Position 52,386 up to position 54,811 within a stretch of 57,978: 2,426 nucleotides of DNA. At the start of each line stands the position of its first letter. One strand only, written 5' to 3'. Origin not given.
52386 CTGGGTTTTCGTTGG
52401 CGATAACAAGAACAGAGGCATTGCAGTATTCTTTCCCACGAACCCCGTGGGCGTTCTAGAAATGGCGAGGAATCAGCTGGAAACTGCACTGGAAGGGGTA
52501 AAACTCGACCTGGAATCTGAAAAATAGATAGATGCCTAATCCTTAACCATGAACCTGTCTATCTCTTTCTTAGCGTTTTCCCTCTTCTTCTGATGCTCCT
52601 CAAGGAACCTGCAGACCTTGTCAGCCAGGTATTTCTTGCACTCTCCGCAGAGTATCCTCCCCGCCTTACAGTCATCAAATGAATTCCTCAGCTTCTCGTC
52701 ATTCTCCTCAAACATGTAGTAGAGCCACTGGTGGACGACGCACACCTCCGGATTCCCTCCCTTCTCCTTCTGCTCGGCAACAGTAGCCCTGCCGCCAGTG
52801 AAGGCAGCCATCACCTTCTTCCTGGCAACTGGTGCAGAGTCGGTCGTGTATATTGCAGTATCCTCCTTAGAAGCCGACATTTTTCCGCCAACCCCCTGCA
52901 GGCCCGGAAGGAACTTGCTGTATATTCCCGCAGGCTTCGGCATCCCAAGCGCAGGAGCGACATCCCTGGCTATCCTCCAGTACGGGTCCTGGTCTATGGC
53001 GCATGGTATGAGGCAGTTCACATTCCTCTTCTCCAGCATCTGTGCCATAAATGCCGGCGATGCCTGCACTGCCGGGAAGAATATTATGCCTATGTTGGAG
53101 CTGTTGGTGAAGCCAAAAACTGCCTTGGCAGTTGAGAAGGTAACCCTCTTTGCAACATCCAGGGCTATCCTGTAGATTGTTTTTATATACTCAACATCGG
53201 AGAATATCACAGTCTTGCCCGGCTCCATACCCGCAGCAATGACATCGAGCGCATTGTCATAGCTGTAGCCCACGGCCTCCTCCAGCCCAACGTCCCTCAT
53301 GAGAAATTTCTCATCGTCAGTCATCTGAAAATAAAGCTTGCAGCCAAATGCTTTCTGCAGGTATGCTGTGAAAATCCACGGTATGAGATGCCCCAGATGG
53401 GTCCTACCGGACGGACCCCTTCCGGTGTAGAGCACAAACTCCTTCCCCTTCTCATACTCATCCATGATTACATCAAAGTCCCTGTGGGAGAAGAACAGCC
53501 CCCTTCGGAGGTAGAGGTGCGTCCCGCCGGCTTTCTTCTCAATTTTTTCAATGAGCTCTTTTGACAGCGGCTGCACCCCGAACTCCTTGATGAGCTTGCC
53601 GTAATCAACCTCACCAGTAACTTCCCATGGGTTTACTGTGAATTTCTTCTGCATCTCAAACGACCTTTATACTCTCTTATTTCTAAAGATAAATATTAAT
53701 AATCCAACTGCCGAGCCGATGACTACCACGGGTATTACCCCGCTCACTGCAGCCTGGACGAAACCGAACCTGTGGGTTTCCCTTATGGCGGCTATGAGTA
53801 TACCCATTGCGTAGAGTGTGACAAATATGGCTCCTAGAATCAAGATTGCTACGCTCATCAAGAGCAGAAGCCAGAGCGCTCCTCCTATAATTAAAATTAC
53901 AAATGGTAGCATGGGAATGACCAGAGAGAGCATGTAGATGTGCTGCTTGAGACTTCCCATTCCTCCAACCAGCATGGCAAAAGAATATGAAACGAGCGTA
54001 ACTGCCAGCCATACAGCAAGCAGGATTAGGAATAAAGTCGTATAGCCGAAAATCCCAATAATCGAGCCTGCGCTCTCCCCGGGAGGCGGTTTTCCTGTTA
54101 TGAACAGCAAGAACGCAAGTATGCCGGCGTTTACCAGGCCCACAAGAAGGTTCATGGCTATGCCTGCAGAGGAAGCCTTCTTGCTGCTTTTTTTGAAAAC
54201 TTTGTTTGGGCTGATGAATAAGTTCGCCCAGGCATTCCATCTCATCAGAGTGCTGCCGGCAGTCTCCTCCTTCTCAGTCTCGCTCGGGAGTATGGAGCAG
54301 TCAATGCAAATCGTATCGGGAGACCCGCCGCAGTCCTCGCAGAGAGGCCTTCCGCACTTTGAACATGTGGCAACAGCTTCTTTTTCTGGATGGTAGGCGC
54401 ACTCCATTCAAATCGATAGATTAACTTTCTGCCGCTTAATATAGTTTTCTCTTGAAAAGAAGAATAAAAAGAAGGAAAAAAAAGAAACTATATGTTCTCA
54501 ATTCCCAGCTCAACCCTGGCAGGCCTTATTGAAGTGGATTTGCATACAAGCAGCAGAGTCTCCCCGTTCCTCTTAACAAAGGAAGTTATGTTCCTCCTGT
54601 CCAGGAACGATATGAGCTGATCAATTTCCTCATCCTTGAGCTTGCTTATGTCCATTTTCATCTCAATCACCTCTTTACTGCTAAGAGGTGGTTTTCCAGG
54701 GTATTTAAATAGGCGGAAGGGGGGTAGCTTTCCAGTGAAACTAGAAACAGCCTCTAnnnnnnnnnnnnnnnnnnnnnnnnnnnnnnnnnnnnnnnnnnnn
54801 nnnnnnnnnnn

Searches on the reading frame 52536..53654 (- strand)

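Call 24: search_protein_families(library=pfam, proteins=[window:52536-53654:-])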
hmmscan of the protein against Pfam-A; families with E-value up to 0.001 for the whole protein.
window:52536-53654:- (372 aa): 1 family
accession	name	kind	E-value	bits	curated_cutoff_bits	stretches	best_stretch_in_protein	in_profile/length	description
PF00579.31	tRNA-synt_1b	-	2.3e-20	73.6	21.1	1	70-351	3-291/292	tRNA synthetases class I (W and Y)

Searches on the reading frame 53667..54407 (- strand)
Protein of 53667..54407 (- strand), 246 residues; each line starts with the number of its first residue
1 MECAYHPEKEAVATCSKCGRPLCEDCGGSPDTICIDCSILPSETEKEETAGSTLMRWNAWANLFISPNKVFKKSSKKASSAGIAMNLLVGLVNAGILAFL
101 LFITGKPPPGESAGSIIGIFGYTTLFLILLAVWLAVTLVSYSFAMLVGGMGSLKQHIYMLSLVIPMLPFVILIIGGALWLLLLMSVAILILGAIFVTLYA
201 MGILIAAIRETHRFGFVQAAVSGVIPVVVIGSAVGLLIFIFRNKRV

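Call 24: search_protein_families(library=pfam, proteins=[window:53667-54407:-])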
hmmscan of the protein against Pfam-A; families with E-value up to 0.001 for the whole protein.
window:53667-54407:- (246 aa): 2 families
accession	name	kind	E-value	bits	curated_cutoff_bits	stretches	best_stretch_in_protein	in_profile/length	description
PF04893.22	Yip1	-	2.2e-08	34.6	28.6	1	62-235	2-171/173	Yip1 domain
PF00643.29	zf-B_box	-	7.4e-05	23.3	24.1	1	2-26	5-29/42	B-box zinc finger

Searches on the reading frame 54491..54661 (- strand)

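Call 13: search_protein_families(library=pfam, max_evalue=1, proteins=[window:54491-54661:-])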
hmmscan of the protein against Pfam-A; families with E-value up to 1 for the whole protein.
seq(57 aa): 1 family
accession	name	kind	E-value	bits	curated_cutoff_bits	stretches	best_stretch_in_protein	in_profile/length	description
PF05939.18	Phage_min_tail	-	0.17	12.7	39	1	7-47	48-92/108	Phage minor tail protein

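Call 14: search_protein_families(library=ncbifam, max_evalue=1, proteins=[window:54491-54661:-])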
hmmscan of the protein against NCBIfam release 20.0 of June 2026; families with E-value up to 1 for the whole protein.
seq(57 aa): 1 family
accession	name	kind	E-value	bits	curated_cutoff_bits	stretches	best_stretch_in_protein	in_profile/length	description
NF050056.1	ProtGlycPglH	equivalog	0.019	14.1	600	1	7-41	80-115/354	GalNAc-alpha-(1->4)-GalNAc-alpha-(1->3)-diNAcBac-PP-undecaprenol alpha-1,4-N-acetyl-D-galactosaminyltransferase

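Call 83: search_protein_families(library=padloc, max_evalue=0.1, proteins=[window:54491-54661:-])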
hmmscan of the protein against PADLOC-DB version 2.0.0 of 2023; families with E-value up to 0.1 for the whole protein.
seq(57 aa): 0 families

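Call 84: search_protein_families(library=phrogs, max_evalue=0.1, proteins=[window:54491-54661:-])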
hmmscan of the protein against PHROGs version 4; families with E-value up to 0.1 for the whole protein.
seq(57 aa): 1 family
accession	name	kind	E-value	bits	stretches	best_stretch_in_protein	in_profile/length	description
phrog_12106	-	unknown function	0.023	15.6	1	7-26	3-22/65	-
